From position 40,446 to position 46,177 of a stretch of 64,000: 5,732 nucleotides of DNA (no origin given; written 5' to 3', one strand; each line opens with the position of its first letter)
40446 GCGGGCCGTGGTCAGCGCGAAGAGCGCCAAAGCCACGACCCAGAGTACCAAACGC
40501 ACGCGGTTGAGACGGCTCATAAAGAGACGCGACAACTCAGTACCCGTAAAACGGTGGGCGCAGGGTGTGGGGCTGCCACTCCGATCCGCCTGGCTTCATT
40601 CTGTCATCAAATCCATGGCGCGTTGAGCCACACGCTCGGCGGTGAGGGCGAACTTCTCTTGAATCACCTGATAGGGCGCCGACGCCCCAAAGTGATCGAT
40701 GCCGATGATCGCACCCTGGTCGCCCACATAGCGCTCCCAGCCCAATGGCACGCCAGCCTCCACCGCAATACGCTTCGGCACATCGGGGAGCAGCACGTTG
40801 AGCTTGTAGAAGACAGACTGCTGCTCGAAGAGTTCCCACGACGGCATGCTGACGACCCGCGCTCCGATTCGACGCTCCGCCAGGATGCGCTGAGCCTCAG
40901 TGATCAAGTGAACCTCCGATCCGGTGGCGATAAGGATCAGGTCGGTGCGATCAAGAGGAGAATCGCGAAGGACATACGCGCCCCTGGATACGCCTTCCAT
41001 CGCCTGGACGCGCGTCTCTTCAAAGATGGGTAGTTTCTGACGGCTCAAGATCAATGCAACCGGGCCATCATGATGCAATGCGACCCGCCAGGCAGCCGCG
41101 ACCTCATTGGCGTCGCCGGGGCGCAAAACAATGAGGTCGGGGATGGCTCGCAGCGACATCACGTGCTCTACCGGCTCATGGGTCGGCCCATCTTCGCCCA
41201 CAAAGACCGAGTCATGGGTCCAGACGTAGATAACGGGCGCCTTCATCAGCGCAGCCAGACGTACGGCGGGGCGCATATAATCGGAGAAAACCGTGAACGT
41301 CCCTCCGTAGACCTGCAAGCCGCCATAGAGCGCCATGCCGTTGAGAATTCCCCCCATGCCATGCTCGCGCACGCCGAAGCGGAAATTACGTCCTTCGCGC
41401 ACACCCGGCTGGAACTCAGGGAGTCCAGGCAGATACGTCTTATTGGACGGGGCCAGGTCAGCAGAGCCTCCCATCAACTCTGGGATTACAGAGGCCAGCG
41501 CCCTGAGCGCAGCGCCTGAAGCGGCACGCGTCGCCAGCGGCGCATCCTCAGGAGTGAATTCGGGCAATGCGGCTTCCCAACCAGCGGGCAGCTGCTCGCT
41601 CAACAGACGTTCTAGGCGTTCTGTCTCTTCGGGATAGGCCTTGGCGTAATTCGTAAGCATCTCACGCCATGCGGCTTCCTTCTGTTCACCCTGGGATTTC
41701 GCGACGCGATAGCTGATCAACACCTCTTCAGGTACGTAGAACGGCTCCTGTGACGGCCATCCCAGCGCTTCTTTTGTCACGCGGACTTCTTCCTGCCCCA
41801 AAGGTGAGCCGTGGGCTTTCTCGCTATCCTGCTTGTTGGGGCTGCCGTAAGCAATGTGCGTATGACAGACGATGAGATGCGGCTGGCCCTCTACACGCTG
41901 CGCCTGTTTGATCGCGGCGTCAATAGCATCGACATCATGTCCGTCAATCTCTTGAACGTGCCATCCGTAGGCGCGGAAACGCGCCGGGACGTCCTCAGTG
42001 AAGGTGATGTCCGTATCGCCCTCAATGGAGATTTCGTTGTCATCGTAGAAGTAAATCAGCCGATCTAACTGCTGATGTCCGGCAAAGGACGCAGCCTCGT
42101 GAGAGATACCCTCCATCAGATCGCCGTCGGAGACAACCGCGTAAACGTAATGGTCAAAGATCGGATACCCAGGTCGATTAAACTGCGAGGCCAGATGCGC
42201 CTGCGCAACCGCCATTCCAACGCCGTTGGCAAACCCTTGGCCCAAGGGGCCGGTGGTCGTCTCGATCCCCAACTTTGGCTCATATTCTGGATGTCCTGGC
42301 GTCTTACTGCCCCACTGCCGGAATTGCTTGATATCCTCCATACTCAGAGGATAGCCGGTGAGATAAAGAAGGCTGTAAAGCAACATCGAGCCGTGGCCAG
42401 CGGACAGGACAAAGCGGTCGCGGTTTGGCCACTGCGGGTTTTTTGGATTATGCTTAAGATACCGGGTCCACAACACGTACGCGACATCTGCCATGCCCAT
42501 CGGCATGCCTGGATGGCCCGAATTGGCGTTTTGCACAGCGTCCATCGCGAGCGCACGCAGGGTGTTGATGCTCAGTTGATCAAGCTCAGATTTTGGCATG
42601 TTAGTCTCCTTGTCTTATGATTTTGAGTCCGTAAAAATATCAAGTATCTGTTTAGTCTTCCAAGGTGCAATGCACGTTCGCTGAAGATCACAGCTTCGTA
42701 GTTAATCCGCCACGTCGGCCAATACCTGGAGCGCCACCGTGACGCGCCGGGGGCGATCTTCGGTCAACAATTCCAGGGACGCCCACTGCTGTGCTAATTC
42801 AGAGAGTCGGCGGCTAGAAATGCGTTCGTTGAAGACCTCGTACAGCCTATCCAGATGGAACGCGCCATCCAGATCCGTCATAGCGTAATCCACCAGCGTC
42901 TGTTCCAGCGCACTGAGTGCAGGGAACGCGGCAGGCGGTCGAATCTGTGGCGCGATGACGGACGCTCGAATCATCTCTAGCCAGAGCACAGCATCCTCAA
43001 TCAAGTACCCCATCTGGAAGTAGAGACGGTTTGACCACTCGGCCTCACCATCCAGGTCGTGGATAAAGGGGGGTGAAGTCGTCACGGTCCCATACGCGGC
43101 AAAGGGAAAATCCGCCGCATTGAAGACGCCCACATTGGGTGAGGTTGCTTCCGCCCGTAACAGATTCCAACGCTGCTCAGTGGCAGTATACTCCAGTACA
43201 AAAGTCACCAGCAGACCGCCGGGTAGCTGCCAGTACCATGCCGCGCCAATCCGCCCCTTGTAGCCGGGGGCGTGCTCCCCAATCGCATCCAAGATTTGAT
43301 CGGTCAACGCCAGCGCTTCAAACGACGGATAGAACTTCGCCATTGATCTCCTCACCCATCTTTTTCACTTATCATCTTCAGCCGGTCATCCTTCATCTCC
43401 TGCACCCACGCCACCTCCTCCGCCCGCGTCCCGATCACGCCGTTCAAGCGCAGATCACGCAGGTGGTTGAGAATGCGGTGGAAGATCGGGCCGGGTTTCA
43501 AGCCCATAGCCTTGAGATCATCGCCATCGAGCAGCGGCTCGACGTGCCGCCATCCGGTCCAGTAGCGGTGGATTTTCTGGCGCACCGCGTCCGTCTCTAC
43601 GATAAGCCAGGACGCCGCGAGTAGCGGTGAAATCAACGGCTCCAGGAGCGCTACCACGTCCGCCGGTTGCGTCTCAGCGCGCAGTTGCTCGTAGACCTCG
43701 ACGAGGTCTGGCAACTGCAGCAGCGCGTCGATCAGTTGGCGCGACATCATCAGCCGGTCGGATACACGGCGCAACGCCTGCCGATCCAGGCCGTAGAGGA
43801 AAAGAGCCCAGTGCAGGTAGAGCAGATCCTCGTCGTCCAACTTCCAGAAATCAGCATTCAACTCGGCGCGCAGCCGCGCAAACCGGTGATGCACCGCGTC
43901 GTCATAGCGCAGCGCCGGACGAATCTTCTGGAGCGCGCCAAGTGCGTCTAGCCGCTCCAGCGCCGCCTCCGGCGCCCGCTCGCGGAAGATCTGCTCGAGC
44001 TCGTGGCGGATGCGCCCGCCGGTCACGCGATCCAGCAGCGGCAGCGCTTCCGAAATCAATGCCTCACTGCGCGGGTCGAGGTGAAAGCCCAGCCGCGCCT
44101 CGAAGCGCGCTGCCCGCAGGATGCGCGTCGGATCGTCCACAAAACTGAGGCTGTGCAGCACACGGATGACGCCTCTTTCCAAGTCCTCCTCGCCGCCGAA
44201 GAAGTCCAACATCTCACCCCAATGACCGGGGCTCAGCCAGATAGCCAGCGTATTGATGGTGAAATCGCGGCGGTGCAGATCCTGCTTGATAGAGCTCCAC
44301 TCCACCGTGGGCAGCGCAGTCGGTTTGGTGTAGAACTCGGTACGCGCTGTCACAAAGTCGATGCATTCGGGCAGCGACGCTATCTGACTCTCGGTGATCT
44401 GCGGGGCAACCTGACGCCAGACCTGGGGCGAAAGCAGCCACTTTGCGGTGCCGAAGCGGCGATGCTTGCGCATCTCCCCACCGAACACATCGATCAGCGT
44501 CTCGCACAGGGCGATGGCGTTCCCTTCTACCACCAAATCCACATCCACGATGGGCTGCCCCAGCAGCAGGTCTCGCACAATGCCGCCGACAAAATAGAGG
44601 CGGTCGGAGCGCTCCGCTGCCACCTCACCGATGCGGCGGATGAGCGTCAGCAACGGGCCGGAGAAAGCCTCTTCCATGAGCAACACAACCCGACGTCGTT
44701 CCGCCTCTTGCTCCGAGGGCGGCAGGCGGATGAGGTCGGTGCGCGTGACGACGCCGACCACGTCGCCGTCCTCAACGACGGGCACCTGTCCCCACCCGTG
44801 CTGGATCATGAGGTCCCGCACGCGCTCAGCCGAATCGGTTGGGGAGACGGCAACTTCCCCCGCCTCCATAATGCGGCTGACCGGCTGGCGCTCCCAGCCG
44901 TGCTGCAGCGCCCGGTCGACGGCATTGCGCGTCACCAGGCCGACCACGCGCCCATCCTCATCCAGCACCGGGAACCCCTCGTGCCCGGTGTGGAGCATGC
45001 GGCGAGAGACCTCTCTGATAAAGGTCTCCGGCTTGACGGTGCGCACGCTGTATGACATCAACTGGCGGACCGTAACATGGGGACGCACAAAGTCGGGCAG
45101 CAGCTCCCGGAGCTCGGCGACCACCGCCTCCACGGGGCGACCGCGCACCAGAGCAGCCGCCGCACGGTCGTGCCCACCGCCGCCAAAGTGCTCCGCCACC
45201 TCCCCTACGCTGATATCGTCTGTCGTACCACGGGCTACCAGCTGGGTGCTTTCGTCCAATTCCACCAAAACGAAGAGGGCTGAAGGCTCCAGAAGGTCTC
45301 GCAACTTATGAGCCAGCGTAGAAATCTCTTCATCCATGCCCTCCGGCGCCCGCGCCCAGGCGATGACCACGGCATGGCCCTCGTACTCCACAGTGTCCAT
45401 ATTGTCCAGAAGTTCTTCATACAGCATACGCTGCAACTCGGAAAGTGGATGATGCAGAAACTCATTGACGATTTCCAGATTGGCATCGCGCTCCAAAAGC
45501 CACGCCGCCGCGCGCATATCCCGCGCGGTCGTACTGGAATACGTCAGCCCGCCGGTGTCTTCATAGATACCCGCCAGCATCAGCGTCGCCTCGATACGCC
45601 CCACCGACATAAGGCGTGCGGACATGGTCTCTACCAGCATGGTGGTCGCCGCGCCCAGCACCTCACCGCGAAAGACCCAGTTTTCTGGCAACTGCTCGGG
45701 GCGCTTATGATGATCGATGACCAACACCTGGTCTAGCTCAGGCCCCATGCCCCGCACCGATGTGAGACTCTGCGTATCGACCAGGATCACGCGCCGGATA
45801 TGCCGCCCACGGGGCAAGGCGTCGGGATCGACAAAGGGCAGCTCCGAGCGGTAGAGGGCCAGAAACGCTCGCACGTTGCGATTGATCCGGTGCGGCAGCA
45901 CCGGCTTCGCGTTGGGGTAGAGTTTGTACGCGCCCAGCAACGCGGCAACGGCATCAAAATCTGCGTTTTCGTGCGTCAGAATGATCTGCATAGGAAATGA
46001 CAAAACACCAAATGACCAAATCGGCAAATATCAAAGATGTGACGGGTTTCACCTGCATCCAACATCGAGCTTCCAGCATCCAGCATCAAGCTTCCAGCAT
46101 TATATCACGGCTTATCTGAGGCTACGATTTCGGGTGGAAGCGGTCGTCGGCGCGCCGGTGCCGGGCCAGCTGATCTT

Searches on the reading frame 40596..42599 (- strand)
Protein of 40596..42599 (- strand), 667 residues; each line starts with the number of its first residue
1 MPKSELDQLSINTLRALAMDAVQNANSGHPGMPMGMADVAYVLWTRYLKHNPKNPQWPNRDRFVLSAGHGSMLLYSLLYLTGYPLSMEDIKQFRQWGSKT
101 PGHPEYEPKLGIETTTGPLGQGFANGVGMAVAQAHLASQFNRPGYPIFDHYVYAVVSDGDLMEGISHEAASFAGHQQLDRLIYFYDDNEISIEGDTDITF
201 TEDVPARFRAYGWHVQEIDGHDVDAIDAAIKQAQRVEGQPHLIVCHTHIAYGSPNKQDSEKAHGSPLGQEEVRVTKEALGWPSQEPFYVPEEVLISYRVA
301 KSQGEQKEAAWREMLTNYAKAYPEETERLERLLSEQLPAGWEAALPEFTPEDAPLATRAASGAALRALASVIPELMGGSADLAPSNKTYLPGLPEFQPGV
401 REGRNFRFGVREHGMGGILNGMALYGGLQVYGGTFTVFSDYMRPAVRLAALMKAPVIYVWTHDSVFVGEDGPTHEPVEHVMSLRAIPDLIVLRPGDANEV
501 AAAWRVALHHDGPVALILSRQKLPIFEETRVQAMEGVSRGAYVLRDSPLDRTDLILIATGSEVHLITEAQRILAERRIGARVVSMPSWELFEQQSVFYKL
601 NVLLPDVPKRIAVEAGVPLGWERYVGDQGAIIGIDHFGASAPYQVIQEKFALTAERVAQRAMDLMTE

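Call 16: search_protein_families(library=pfam, proteins=[window:40596-42599:-], max_evalue=0.00001)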
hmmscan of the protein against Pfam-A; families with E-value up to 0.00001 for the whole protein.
window:40596-42599:- (667 aa): 4 families
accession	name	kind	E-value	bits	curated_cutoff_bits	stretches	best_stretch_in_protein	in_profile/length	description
PF00456.26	Transketolase_N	-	2.2e-151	504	22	1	7-338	2-334/334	Transketolase, thiamine diphosphate binding domain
PF02779.29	Transket_pyr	-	6.1e-54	182.7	27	1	355-524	3-173/174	Transketolase, pyrimidine binding domain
PF22613.1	Transketolase_C_1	-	2.5e-39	134.4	27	1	540-653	1-113/113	Transketolase-like TK C-terminal domain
PF02780.25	Transketolase_C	-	1.2e-10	41.8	25.9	1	551-657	9-124/124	Transketolase, C-terminal domain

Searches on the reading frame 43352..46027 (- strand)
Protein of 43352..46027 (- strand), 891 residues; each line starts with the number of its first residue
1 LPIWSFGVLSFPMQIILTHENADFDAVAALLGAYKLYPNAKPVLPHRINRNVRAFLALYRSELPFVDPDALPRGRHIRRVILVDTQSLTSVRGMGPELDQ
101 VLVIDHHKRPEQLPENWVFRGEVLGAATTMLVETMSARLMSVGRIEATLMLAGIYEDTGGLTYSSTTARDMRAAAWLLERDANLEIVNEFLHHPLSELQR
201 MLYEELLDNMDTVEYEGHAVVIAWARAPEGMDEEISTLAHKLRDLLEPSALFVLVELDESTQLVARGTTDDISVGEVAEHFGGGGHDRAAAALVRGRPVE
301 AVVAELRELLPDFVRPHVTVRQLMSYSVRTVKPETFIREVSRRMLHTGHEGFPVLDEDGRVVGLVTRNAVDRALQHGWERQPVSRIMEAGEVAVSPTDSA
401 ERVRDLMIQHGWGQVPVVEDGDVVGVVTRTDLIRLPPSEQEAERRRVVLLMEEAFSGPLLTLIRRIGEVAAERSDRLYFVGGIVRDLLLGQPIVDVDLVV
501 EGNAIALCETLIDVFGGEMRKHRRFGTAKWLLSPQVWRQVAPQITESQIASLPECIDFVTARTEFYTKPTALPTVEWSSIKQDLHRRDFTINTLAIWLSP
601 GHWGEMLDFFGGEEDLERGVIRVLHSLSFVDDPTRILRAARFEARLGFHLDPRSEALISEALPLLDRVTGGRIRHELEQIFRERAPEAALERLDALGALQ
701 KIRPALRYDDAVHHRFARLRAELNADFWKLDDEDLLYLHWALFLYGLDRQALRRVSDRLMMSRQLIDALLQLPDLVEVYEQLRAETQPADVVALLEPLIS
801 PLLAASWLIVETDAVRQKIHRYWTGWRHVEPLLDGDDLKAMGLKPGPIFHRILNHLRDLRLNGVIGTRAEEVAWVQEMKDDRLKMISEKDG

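Call 16: search_protein_families(library=pfam, proteins=[window:43352-46027:-], max_evalue=0.00001)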
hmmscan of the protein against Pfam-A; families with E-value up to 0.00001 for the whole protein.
window:43352-46027:- (891 aa): 5 families
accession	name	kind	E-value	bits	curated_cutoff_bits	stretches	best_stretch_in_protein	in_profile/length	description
PF00571.33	CBS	-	3.8e-26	91.6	24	2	383-435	1-54/57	CBS domain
PF01743.26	PolyA_pol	-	6.1e-23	82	23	1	477-622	1-126/126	Poly A polymerase head domain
PF12627.12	PolyA_pol_RNAbd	-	8.9e-11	41.8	22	1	647-706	1-60/64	Probable RNA and SrmB- binding site of polymerase A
PF01368.27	DHH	-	1.2e-09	38.9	28.1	1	15-154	3-125/125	DHH family, N-terminal domain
PF02272.25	DHHA1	-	2.4e-06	28.4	25.9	1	232-309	15-99/102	DHHA1 domain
